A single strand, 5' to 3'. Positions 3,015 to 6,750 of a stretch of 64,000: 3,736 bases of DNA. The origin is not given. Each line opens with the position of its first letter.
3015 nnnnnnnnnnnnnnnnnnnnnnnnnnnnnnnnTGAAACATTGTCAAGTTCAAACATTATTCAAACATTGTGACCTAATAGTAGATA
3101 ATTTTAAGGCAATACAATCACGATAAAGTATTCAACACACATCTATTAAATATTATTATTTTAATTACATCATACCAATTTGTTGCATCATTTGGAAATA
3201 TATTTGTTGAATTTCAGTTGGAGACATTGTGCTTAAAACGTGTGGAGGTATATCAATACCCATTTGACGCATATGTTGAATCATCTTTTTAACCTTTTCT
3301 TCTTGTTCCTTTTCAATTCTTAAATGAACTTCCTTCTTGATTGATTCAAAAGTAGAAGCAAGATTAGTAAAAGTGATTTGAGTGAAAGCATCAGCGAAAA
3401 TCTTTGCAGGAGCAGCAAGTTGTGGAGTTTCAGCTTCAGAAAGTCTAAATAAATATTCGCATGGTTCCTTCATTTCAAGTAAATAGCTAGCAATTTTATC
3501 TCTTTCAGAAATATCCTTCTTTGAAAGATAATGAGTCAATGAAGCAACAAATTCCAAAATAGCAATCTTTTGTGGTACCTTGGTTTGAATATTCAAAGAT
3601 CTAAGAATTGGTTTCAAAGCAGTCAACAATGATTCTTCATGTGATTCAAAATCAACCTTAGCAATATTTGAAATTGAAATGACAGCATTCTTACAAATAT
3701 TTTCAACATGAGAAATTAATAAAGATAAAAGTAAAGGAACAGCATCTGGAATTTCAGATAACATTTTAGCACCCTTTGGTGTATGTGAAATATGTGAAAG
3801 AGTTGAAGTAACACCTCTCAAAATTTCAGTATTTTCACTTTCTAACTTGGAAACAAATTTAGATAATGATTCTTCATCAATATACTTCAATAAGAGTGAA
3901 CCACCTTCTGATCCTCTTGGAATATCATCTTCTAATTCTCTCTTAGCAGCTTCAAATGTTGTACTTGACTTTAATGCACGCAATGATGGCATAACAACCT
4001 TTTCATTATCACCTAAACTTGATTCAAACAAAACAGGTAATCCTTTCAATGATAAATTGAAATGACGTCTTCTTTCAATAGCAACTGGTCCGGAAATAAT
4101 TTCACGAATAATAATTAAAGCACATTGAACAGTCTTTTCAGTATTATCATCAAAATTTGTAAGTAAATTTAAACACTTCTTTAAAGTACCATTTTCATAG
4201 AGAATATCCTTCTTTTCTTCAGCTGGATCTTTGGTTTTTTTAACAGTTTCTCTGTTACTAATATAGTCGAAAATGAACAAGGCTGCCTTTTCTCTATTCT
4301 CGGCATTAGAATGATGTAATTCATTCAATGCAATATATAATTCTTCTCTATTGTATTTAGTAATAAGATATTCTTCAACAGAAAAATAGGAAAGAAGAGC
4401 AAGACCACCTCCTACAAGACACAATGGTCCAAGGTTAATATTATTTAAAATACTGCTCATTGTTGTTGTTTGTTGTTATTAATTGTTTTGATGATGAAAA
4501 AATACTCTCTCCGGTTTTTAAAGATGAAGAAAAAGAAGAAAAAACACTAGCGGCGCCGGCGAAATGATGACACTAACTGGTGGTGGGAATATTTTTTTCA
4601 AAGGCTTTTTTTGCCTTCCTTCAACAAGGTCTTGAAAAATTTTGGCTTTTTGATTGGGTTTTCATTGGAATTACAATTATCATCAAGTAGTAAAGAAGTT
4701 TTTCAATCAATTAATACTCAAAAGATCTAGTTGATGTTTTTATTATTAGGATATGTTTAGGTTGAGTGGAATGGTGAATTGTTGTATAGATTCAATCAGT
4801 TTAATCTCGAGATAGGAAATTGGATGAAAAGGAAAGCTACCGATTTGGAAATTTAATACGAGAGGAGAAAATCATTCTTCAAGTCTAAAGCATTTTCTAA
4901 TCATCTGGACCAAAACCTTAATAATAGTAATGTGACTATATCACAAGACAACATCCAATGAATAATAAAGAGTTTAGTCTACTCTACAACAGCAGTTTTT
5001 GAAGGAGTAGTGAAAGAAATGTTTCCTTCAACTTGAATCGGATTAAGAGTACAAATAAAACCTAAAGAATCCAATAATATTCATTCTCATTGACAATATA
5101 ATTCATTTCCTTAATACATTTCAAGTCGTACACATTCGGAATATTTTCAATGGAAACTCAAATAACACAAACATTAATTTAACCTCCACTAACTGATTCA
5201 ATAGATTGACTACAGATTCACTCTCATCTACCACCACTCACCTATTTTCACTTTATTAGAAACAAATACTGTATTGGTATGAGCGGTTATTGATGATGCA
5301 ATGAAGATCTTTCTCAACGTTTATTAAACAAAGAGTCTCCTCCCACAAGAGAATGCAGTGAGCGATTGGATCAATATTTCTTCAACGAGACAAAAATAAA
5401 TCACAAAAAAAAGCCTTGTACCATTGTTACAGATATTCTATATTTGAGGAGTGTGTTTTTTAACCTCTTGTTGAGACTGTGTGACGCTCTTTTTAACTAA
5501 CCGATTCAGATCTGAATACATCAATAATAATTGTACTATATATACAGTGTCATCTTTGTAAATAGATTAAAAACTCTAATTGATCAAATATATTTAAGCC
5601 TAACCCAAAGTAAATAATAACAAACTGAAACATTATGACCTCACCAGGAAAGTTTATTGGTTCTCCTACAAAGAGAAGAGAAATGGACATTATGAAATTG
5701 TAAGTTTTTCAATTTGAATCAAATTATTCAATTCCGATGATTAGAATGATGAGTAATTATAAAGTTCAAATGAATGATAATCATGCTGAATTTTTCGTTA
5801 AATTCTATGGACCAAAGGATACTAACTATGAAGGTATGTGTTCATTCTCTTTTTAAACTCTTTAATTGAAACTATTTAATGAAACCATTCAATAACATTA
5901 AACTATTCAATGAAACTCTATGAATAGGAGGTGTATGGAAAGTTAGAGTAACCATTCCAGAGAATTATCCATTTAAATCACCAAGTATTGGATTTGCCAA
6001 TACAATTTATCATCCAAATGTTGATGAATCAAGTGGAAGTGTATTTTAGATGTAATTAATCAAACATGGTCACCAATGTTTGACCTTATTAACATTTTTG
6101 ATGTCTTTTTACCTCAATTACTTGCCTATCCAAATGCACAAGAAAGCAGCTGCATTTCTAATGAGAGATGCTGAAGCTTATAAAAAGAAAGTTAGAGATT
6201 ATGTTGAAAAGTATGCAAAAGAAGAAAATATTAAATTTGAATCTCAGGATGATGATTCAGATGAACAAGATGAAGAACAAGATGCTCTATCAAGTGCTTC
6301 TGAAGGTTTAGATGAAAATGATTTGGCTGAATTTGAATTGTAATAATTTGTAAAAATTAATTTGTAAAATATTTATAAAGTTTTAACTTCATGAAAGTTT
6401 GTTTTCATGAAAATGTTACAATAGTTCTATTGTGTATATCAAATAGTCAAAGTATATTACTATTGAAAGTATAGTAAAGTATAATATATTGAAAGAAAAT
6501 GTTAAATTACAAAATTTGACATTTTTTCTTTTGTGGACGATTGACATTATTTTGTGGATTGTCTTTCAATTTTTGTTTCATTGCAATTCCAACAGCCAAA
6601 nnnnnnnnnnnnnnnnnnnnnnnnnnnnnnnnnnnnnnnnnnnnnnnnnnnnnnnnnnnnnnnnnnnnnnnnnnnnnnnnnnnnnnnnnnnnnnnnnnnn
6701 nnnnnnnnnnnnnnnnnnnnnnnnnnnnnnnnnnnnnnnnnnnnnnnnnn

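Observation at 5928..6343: UBE2H-type E2 gene lacks its catalytic Cys codon and carries two compensating frame slips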

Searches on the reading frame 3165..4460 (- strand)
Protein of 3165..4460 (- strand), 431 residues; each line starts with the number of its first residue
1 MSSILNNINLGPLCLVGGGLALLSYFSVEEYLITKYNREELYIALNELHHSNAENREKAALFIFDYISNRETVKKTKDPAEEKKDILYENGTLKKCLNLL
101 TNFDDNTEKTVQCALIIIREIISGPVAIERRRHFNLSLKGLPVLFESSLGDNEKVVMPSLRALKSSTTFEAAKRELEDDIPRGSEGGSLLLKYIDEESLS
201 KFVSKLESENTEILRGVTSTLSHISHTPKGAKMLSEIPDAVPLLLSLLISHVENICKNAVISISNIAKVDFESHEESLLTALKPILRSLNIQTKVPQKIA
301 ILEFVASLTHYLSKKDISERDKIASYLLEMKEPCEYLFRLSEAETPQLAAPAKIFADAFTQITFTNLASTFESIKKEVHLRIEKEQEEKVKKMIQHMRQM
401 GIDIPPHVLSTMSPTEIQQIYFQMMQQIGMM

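Call 40: find_encoding_contigs(protein=window:3165-4460:-, flank=10000, max_places=10)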
Protein window:3165-4460:- (431 aa): no gene with exactly this product is on record in the collection.

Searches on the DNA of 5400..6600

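Call 49: search_rna_families(source=window, start=5400, end=6600, threshold=evalue, max_evalue=1)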
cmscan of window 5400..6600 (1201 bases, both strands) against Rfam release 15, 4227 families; matches with E-value up to 1: 1.
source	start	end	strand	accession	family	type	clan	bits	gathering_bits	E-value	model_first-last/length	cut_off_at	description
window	5737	5829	+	RF00309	snosnR60_Z15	Gene; snRNA; snoRNA; CD-box;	CL00070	22.2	41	0.83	1-98/98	no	Small nucleolar RNA snR60/Z15/Z230/Z193/J17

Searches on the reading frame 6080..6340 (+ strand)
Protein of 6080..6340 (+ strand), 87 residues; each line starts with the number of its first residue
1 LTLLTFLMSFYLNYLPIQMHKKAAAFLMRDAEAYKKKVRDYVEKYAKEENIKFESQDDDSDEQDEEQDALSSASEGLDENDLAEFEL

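Call 16: find_homologous_proteins(query=window:6101-6340:+, max_evalue=0.000001)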
Query seq(80 aa) (80 aa): 1 proteins with E <= 0.000001 among 1 candidates.
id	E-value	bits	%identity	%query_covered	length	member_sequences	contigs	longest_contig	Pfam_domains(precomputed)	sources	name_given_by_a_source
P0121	1.4e-16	78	70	86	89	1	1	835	PF00179.32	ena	-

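Call 22: list_cluster_members(proteins=[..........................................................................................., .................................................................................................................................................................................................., window:6080-6340:+, window:6101-6340:+, window:6134-6340:+, P0002, P0005, window:6076-6171:+, window:5737-5853:+])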
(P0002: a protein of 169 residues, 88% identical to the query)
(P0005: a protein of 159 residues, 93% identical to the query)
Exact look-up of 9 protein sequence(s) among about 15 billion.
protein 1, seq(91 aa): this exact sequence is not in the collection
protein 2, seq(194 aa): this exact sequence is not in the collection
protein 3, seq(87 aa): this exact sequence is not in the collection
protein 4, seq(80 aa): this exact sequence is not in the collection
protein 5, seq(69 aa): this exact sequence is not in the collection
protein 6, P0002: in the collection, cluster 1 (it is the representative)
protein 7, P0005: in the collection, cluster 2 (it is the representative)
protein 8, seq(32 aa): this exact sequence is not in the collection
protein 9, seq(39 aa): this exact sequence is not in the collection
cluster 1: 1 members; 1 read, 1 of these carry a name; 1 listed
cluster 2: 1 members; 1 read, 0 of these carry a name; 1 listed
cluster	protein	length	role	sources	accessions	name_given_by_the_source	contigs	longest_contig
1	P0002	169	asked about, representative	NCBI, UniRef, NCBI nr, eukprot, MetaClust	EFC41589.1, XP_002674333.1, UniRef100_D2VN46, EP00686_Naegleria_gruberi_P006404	ubiquitin-conjugating enzyme [Naegleria gruberi] | Ubiquitin-conjugating enzyme n=1 Tax=Naegleria gruberi TaxID=5762 RepID=D2VN46_NAEGR | XP_002674333.1 ubiquitin-conjugating enzyme [Naegleria gruberi strain NEG-M]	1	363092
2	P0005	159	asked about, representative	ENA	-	-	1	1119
